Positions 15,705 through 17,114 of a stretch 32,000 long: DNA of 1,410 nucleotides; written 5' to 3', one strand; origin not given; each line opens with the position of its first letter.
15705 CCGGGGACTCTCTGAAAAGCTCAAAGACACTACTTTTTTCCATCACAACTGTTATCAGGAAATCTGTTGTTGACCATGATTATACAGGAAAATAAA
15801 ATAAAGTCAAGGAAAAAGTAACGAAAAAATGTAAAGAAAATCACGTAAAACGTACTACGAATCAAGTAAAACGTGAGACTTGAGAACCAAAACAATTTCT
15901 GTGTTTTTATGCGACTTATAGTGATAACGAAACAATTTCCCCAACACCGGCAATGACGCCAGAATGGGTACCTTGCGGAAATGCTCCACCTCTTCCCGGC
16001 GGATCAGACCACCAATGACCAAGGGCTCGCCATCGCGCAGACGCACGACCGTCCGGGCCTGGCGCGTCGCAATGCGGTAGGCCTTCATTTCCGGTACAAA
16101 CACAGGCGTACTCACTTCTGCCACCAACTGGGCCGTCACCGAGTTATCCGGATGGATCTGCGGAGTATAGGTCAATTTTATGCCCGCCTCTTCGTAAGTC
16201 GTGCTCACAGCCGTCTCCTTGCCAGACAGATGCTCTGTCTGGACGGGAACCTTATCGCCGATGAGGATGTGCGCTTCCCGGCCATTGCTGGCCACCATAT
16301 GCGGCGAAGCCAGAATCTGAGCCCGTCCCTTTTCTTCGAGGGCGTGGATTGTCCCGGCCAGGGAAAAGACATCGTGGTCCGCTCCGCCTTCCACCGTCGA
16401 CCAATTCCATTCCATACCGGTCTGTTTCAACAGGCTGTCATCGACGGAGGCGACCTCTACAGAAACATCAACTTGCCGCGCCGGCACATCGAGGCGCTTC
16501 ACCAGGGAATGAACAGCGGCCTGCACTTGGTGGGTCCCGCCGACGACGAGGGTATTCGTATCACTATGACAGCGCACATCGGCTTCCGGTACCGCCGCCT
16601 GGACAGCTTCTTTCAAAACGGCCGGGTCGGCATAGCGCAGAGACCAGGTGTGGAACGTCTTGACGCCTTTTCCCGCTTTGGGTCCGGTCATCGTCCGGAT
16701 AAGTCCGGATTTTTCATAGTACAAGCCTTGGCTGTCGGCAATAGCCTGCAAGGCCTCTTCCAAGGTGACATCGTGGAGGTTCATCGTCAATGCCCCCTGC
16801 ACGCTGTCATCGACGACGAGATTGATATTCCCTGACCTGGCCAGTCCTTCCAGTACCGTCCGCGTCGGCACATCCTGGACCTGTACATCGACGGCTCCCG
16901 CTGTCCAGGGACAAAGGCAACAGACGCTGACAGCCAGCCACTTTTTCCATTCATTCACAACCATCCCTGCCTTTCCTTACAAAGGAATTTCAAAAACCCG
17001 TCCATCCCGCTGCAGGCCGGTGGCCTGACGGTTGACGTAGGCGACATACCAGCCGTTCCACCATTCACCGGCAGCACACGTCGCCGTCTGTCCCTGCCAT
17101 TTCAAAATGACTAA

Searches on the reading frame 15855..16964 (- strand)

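Call 9: search_protein_families(library=pfam, proteins=[window:15855-16964:-])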
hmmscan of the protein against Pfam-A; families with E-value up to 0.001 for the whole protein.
window:15855-16964:- (369 aa): 3 families
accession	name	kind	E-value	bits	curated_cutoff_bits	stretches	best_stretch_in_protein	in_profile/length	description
PF00263.26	Secretin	-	8e-40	136.6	27.5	1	208-366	1-168/169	Bacterial type II and III secretion system protein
PF03958.22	Secretin_N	-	2.8e-08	34.3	28.2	1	108-164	5-69/69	Bacterial type II/III secretion system short domain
PF07660.19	STN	-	3.7e-07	30.3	28.4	1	47-87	1-44/52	Secretin and TonB N terminus short domain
